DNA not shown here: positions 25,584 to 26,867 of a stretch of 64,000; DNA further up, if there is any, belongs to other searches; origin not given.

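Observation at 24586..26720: HdrD-like Fe-S/CCG protein translationally coupled to an ADP-ribosylglycohydrolase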

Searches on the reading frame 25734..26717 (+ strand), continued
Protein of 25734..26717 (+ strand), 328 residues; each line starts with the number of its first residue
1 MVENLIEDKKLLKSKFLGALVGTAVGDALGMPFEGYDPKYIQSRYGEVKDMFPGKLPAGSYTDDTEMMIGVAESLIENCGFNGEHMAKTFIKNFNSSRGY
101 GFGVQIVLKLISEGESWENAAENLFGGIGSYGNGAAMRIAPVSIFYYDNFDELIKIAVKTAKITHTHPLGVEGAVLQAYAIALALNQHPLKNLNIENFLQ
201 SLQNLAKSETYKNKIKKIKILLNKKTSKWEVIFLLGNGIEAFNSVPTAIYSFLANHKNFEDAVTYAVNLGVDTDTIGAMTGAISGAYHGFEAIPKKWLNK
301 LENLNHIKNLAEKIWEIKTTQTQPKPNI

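Call 45: fold_search(model_id=the predicted structure, library=pdb)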
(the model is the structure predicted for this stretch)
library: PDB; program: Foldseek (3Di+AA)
matches with E <= 10: 475; with E <= 0.001: 66
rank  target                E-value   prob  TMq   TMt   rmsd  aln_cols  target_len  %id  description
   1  7akr_BBB              2.1e-19  1.00  0.81  0.80   3.4       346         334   32  Human ADP-ribosylserine hydrolase ARH3 mutant E41A in complex with ADP-ribose dimer (released 2021-06-16)
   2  6hh3_B                2.2e-19  1.00  0.83  0.83   3.5       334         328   36  ADP-ribosylserine hydrolase ARH3 of Latimeria chalumnae in complex with ADP-HPD (released 2018-11-28)
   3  2qty_A                2.2e-19  1.00  0.82  0.80   3.2       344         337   33  Crystal Structure of mouse ADP-ribosylhydrolase 3 (mARH3) (released 2008-03-04)
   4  7akr_DDD              2.3e-19  1.00  0.80  0.78   4.0       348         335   33  Human ADP-ribosylserine hydrolase ARH3 mutant E41A in complex with ADP-ribose dimer (released 2021-06-16)
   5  6hh4_B                2.4e-19  1.00  0.83  0.83   3.1       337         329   35  ADP-ribosylserine hydrolase ARH3 of Latimeria chalumnae in complex with ADP-ribosyl-L-arginine (released 2018-11-28)
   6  7arw_B                2.4e-19  1.00  0.80  0.80   4.3       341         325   34  Structure of human ARH3 E41A bound to alpha-NAD+ and magnesium (released 2021-06-16)
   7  5zqy                  3.8e-19  1.00  0.83  0.79   3.7       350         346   32  Crystal structure of a poly(ADP-ribose) glycohydrolase (released 2018-08-15)
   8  7l9f_A                3.8e-19  1.00  0.80  0.79   3.5       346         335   33  Crystal structure of human ARH3 bound to calcium and ADP-ribose (released 2021-04-28)
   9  6hh3_A                4.1e-19  1.00  0.83  0.83   3.2       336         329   36  ADP-ribosylserine hydrolase ARH3 of Latimeria chalumnae in complex with ADP-HPD (released 2018-11-28)
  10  6g1p_B                4.3e-19  1.00  0.84  0.84   3.2       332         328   36  Apo form of ADP-ribosylserine hydrolase ARH3 of Latimeria chalumnae (released 2018-11-28)
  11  6g1q_B                5.4e-19  1.00  0.83  0.82   3.5       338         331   34  ADP-ribosylserine hydrolase ARH3 of Latimeria chalumnae in complex with ADP-ribose (released 2018-11-28)
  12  2g4k                  5.4e-19  1.00  0.82  0.80   3.9       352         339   32  Anomalous substructure of human ADP-ribosylhydrolase 3 (released 2007-02-20)
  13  7aqm_A                5.9e-19  1.00  0.85  0.85   3.0       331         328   36  ADP-ribosylserine hydrolase ARH3 of Latimeria chalumnae in complex with alpha-1''-O-methyl-ADP-ribose (meADPr) (released 2021-06-16)
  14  7akr_AAA              6.4e-19  1.00  0.82  0.78   4.0       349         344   33  Human ADP-ribosylserine hydrolase ARH3 mutant E41A in complex with ADP-ribose dimer (released 2021-06-16)
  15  6hh4_A                7.0e-19  1.00  0.83  0.83   3.6       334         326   36  ADP-ribosylserine hydrolase ARH3 of Latimeria chalumnae in complex with ADP-ribosyl-L-arginine (released 2018-11-28)
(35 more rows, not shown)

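Call 46: find_encoding_contigs(protein=P0008, flank=6000, max_places=2)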
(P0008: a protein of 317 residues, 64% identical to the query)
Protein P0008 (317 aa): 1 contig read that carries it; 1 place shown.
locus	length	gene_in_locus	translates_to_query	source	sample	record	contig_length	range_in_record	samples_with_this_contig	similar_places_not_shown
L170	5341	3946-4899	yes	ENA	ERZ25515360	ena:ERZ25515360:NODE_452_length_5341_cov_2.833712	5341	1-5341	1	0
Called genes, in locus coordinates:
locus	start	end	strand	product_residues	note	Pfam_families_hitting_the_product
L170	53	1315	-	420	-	PF27218:MJ0043_C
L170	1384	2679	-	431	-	PF10092:DUF2330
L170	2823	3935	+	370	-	PF12838:Fer4_7 (weak), PF13183:Fer4_8, PF13187:Fer4_9 (weak), PF13237:Fer4_10 (weak), PF13484:Fer4_16 (weak), PF13534:Fer4_17, PF02754:CCG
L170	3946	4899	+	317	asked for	PF03747:ADP_ribosyl_GH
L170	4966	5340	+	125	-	?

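Call 47: find_encoding_contigs(protein=P0013, flank=6000, max_places=2)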
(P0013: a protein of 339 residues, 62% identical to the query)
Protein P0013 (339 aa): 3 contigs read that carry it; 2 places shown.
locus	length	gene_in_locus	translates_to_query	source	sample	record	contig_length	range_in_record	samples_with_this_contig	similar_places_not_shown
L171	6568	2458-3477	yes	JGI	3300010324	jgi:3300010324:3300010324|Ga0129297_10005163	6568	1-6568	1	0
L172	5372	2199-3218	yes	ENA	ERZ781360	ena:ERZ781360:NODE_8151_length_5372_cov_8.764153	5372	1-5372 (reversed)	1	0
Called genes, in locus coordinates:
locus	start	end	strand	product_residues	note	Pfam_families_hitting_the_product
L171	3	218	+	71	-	?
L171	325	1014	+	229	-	PF00156:Pribosyltran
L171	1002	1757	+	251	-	PF01135:PCMT, PF13847:Methyltransf_31 (weak)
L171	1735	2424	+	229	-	PF00702:Hydrolase, PF06888:Put_Phosphatase (weak), PF12710:HAD, PF13419:HAD_2, PF08282:Hydrolase_3 (weak)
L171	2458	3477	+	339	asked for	PF03747:ADP_ribosyl_GH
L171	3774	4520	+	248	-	PF00149:Metallophos, PF12850:Metallophos_2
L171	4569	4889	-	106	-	-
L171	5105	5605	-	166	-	PF21473:OB_Ssb-like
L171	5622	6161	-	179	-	PF19620:DUF6125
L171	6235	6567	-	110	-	?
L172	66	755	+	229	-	PF00156:Pribosyltran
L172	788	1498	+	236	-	PF01135:PCMT, PF13847:Methyltransf_31 (weak)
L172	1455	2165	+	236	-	PF00702:Hydrolase, PF06888:Put_Phosphatase (weak), PF12710:HAD, PF13419:HAD_2, PF08282:Hydrolase_3 (weak)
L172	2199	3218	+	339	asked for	PF03747:ADP_ribosyl_GH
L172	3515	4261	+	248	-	PF00149:Metallophos, PF12850:Metallophos_2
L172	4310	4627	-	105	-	-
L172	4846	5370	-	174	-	?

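Call 48: find_encoding_contigs(protein=P0017, flank=6000, max_places=2)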
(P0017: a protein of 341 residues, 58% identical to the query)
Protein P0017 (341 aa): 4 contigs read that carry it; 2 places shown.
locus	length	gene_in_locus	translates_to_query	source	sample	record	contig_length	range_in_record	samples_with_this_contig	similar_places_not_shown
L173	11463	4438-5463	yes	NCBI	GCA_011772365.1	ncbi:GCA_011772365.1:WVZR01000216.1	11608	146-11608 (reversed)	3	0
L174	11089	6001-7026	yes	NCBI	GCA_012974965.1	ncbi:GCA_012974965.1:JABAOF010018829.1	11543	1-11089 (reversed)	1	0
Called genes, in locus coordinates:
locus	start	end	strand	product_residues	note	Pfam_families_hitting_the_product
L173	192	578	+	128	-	PF02041:Auxin_BP (weak), PF00190:Cupin_1, PF01050:MannoseP_isomer, PF07883:Cupin_2, PF05899:Cupin_3 (weak), PF02311:AraC_binding (weak)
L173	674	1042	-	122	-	PF07883:Cupin_2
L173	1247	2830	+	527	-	PF01547:SBP_bac_1 (faint), PF13531:SBP_bac_11, PF13416:SBP_bac_8, PF13343:SBP_bac_6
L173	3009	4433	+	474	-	-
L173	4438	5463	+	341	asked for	PF03747:ADP_ribosyl_GH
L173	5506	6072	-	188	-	PF02887:PK_C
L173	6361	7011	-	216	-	-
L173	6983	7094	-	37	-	-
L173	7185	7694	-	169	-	PF13273:DUF4064, PF19609:DUF6114 (weak), PF13240:Zn_Ribbon_1 (weak)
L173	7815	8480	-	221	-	PF06445:GyrI-like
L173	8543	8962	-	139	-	-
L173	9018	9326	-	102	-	-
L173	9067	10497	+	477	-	PF09826:Beta_propel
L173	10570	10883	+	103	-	-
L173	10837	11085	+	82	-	-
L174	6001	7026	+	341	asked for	PF03747:ADP_ribosyl_GH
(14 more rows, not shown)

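Call 49: find_encoding_contigs(protein=P0018, flank=6000, max_places=2)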
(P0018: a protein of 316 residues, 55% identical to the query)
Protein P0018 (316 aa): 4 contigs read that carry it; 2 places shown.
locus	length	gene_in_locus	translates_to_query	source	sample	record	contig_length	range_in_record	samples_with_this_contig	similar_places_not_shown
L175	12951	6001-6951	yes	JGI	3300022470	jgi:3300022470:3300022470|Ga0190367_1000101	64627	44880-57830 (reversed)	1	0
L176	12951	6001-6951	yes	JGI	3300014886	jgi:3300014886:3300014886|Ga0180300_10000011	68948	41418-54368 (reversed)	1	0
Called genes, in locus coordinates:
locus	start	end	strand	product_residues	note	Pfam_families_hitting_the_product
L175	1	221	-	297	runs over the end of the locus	PF04909:Amidohydro_2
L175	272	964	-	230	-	PF08901:DUF1847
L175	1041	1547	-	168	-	-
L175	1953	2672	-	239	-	PF13353:Fer4_12, PF04055:Radical_SAM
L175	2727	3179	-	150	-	PF10015:ThermoDBP-RP_arch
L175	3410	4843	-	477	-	PF01435:Peptidase_M48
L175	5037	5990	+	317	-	PF01946:Thi4, PF00890:FAD_binding_2 (weak), PF01266:DAO (weak), PF01494:FAD_binding_3 (weak), PF07992:Pyr_redox_2, PF12831:FAD_oxidored, PF13738:Pyr_redox_3, PF00070:Pyr_redox, +3 more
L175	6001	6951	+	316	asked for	PF03747:ADP_ribosyl_GH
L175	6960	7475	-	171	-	-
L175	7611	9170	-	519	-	PF01409:tRNA-synt_2d, PF26555:HTH_78 (faint)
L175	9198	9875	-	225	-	PF13240:Zn_Ribbon_1 (weak), PF13248:Zn_ribbon_3 (faint), PF04525:LOR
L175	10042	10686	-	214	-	PF22175:Ogg-HhH, PF00730:HhH-GPD (weak)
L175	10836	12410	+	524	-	PF00221:Lyase_aromatic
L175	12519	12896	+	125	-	-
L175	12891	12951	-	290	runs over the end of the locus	PF24114:DUF7388 (weak)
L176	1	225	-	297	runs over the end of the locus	PF04909:Amidohydro_2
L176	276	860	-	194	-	PF08901:DUF1847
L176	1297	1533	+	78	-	-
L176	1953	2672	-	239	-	PF13353:Fer4_12, PF04055:Radical_SAM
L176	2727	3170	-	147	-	PF10015:ThermoDBP-RP_arch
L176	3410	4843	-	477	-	PF01435:Peptidase_M48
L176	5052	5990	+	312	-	PF00890:FAD_binding_2 (weak), PF01266:DAO (weak), PF01494:FAD_binding_3 (weak), PF01946:Thi4, PF07992:Pyr_redox_2, PF12831:FAD_oxidored, PF13738:Pyr_redox_3, PF00070:Pyr_redox, +4 more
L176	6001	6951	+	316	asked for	PF03747:ADP_ribosyl_GH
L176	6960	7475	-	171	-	-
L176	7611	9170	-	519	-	PF01409:tRNA-synt_2d, PF26555:HTH_78 (faint)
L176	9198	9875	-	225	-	PF13240:Zn_Ribbon_1 (weak), PF13248:Zn_ribbon_3 (faint), PF04525:LOR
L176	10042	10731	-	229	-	PF22175:Ogg-HhH, PF00730:HhH-GPD (weak)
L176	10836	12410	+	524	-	PF00221:Lyase_aromatic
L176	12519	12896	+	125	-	-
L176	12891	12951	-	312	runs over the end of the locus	PF24114:DUF7388 (weak)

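Call 52: search_protein_families(library=pfam, alignment_id=A3, max_evalue=0.0001)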
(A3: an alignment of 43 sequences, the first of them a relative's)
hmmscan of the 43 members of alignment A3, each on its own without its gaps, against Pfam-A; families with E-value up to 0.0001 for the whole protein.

A. member 1, L001:9274-9888:+ (205 aa): 1 family
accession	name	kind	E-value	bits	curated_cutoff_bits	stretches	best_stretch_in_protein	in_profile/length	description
PF08901.16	DUF1847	-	2e-55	187.1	25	1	17-172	6-157/157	Protein of unknown function (DUF1847)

B. families by the number of members that match (of 43 scanned): 97 families (the first 25 are shown)
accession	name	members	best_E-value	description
PF01022.26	HTH_5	4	1.3e-09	Bacterial regulatory protein, arsR family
PF12840.13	HTH_20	4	9.5e-08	Helix-turn-helix domain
PF14478.12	DUF4430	4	3.2e-07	Domain of unknown function (DUF4430)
PF08901.16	DUF1847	2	2e-55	Protein of unknown function (DUF1847)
PF01885.22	PTS_2-RNA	2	2.8e-49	RNA 2'-phosphotransferase, Tpt1 / KptA family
PF01408.29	GFO_IDH_MocA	2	2.1e-24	Oxidoreductase family, NAD-binding Rossmann fold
PF22725.1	GFO_IDH_MocA_C3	2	1.9e-21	GFO/IDH/MocA C-terminal domain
PF02894.22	GFO_IDH_MocA_C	2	2e-19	Oxidoreductase family, C-terminal alpha/beta domain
PF00749.27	tRNA-synt_1c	1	6.5e-107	tRNA synthetases class I (E and Q), catalytic domain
PF08735.15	DUF1786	1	7.2e-83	Putative pyruvate format-lyase activating enzyme (DUF1786)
PF01875.22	Memo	1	1.1e-82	Memo-like protein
PF03747.19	ADP_ribosyl_GH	1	7.4e-75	ADP-ribosylglycohydrolase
PF08543.17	Phos_pyr_kin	1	6.3e-74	Phosphomethylpyrimidine kinase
PF07724.20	AAA_2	1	7.6e-74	AAA domain (Cdc48 subfamily)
PF00800.23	PDT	1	1.1e-66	Prephenate dehydratase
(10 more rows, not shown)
